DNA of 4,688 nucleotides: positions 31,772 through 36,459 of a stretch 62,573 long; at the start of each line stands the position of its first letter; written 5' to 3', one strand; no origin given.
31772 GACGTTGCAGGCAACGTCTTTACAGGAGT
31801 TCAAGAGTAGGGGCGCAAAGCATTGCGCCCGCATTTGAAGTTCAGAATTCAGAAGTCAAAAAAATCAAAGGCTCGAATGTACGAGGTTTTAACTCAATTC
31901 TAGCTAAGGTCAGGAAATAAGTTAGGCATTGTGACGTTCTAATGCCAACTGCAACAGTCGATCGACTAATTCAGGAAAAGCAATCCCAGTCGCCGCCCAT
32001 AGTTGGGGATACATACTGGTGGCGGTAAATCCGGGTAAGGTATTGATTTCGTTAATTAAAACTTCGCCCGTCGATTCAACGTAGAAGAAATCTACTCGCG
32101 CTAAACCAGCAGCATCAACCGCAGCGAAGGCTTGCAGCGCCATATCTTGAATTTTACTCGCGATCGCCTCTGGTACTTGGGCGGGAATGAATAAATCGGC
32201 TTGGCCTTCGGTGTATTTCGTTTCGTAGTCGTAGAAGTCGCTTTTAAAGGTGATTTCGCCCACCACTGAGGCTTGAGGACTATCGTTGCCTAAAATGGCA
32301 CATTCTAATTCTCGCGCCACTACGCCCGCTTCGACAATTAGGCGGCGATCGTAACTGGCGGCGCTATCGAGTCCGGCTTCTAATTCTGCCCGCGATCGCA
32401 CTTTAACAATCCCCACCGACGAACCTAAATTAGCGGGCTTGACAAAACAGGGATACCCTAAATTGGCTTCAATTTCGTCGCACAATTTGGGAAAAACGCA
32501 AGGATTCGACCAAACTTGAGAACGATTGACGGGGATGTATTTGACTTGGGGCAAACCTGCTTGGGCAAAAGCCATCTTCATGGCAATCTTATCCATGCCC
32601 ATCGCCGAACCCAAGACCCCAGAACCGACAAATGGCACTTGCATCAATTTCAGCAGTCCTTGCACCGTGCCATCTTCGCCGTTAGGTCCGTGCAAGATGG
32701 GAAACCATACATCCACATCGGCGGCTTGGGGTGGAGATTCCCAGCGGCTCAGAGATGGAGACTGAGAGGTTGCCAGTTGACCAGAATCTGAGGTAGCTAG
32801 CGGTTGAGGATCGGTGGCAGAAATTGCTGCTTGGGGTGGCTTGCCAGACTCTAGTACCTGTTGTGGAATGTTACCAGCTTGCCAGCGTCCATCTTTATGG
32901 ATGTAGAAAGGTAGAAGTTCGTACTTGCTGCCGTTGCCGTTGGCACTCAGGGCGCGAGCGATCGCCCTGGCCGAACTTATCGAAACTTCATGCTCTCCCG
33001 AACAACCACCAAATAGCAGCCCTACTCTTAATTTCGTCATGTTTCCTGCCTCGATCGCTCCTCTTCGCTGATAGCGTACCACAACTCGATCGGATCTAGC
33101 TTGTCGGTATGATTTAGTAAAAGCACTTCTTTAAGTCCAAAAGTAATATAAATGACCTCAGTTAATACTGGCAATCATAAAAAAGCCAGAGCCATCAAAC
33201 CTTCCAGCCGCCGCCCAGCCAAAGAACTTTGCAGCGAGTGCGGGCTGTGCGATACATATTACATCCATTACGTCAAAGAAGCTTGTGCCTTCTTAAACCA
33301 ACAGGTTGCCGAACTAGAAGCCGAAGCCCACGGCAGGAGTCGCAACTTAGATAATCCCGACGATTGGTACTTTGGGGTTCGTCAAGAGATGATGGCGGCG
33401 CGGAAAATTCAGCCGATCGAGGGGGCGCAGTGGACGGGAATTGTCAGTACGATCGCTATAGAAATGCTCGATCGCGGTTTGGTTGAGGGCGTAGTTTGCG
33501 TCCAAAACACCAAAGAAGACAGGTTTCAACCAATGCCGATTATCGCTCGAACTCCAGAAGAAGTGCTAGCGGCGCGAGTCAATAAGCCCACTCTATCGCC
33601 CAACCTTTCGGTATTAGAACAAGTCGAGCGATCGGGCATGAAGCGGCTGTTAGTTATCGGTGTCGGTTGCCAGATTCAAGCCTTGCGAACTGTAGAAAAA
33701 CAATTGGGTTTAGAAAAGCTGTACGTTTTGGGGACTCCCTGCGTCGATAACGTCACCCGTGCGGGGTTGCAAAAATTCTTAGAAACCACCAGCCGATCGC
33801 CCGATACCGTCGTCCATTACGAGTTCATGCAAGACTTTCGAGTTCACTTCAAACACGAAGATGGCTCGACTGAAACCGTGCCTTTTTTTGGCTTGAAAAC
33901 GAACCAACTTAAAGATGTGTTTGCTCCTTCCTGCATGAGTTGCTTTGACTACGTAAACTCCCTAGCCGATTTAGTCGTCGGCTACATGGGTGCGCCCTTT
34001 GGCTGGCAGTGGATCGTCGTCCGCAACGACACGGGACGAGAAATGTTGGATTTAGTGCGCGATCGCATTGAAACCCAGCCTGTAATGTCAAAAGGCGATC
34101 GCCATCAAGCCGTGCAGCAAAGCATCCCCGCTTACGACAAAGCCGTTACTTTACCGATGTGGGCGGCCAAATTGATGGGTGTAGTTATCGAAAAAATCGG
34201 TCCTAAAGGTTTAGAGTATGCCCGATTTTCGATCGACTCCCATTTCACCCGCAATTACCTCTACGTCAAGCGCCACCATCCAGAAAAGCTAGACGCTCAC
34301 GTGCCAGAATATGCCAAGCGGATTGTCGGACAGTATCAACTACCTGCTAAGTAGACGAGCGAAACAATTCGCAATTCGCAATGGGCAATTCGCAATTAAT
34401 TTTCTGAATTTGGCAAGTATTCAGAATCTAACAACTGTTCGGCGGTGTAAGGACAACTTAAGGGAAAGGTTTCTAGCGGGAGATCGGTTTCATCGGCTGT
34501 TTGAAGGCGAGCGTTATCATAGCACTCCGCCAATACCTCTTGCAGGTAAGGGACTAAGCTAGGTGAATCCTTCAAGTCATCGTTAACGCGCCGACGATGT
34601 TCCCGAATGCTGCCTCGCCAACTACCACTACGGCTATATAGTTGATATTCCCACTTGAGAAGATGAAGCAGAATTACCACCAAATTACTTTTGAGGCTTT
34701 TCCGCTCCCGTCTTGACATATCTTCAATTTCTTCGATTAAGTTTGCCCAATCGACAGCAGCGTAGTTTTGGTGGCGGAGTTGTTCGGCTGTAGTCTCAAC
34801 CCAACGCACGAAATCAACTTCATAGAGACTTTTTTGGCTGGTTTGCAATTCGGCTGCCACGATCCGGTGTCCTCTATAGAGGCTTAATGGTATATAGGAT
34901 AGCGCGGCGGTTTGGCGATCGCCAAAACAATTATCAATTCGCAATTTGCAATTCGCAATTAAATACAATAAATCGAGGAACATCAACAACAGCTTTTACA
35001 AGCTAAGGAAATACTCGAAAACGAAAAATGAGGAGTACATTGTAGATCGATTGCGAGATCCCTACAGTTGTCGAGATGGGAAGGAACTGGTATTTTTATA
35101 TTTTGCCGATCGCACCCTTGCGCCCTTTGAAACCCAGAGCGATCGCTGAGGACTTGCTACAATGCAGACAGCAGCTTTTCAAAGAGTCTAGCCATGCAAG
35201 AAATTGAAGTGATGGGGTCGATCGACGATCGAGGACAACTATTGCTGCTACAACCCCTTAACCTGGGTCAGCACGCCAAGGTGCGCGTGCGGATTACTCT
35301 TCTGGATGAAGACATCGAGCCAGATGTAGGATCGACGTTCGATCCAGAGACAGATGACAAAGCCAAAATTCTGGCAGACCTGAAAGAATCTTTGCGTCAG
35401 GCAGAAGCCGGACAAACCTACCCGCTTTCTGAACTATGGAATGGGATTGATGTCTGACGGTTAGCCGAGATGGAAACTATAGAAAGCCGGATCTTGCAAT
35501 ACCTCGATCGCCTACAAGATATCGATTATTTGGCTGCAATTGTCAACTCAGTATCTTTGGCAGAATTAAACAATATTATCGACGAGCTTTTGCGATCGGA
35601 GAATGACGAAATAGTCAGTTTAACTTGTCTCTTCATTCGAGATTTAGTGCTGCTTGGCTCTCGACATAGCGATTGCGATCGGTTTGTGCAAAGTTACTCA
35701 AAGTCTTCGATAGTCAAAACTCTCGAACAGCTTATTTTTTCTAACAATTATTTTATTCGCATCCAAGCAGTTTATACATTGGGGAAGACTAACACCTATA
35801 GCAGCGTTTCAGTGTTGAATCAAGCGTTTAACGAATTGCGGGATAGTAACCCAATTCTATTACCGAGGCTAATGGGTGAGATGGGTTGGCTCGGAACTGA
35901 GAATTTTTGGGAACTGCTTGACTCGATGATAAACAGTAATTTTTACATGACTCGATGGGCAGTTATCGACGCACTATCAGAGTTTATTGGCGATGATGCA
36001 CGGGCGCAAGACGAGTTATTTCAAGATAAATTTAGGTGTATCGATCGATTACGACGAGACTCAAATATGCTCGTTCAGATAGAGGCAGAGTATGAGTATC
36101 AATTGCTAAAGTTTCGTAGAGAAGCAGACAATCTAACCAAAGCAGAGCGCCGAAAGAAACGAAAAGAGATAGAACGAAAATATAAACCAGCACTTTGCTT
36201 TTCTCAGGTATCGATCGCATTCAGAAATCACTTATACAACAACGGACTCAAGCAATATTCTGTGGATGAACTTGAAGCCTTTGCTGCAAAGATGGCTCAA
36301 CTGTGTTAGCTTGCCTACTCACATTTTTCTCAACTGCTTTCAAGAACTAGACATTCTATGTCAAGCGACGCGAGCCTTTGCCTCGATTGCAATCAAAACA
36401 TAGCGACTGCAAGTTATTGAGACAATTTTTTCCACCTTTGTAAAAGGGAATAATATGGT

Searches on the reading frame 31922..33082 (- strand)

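Call 59: search_protein_families(library=pfam, proteins=[window:31922-33082:-], max_evalue=0.00001)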
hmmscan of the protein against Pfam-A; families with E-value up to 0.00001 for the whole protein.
window:31922-33082:- (386 aa): 3 families
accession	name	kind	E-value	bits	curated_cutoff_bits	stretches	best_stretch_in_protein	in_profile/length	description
PF07478.18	Dala_Dala_lig_C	-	3.3e-76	255.8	24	1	172-378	2-204/204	D-ala D-ala ligase C-terminus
PF01820.27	Dala_Dala_lig_N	-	1.7e-34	119.4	34.6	1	19-154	1-121/121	D-ala D-ala ligase N-terminus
PF02222.28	ATP-grasp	-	1.5e-11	44.7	27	1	202-347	23-160/179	ATP-grasp domain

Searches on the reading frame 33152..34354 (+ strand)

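Call 59: search_protein_families(library=pfam, proteins=[window:33152-34354:+], max_evalue=0.00001)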
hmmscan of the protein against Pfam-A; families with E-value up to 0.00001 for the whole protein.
window:33152-34354:+ (400 aa): 2 families
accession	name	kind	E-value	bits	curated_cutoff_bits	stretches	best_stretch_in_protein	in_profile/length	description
PF04432.18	FrhB_FdhB_C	-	4.1e-32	111.6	23.3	1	164-312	2-148/150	Coenzyme F420 hydrogenase/dehydrogenase, beta subunit C terminus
PF04422.18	FrhB_FdhB_N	-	1.5e-24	86.3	22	1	80-156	1-78/78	Coenzyme F420 hydrogenase/dehydrogenase, beta subunit N-term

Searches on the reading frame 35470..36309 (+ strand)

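Call 59: search_protein_families(library=pfam, proteins=[window:35470-36309:+], max_evalue=0.00001)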
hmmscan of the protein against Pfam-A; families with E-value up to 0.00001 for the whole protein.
window:35470-36309:+ (279 aa): 1 family
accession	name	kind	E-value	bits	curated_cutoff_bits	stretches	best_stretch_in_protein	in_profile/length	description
PF13646.12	HEAT_2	-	5.2e-06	27.1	27.7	0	78-122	29-73/88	HEAT repeats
